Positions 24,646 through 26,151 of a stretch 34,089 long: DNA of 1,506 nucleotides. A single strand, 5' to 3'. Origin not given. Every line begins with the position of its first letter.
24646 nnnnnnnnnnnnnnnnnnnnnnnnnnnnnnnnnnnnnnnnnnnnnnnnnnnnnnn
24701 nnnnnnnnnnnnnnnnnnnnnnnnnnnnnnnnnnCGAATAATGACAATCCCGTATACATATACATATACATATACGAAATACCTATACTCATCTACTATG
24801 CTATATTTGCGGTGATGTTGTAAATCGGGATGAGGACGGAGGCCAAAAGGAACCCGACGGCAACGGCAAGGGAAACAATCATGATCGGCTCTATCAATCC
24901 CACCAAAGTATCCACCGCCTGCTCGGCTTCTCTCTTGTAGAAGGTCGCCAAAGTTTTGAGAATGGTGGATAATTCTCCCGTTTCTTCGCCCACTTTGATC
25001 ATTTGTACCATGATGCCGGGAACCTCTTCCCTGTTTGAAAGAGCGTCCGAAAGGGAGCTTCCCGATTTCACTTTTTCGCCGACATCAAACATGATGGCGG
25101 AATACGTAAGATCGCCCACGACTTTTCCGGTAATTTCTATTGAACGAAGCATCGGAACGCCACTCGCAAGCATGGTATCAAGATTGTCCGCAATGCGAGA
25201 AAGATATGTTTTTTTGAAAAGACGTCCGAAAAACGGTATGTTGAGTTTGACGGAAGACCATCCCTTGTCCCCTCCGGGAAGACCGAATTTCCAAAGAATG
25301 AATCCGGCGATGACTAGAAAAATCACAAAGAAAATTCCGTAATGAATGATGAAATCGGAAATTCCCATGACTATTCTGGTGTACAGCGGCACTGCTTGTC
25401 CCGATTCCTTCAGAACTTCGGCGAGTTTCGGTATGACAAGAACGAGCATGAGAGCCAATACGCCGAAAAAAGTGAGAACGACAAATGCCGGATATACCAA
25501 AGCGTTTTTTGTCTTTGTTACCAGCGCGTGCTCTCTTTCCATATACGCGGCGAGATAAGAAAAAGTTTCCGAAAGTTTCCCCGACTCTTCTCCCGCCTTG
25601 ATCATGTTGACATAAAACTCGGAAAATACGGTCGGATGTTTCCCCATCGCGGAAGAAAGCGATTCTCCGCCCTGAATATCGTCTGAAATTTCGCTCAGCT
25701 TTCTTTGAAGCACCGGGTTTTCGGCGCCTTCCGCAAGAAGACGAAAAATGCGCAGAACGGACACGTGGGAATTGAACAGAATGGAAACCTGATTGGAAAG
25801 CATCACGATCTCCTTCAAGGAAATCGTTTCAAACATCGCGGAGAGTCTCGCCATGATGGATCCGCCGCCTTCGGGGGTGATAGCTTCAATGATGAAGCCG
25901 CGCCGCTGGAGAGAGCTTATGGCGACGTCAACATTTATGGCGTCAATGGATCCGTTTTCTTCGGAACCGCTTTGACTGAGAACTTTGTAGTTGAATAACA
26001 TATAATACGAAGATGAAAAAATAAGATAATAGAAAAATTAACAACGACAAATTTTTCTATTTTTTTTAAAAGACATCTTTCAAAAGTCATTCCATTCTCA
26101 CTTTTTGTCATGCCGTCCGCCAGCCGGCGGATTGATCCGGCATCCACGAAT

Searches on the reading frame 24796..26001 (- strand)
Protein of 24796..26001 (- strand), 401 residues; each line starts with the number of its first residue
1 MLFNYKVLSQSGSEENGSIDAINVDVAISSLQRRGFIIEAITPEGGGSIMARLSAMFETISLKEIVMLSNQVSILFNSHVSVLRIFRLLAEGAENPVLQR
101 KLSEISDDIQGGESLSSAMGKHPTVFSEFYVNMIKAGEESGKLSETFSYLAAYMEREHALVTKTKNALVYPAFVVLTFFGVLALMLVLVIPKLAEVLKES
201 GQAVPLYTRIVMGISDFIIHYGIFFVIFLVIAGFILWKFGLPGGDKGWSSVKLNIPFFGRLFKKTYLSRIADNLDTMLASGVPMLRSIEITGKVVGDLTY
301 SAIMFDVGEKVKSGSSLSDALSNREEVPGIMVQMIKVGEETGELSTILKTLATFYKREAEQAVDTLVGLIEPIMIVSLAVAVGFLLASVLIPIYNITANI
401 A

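Call 57: search_protein_families(library=pfam, proteins=[window:24796-26001:-], max_evalue=0.001)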
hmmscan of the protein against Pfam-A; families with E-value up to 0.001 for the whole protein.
window:24796-26001:- (401 aa): 1 family
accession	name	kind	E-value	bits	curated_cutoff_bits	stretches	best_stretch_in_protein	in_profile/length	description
PF00482.28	T2SSF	-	1.5e-52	177.2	25.2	2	69-191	2-125/125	Type II secretion system (T2SS), protein F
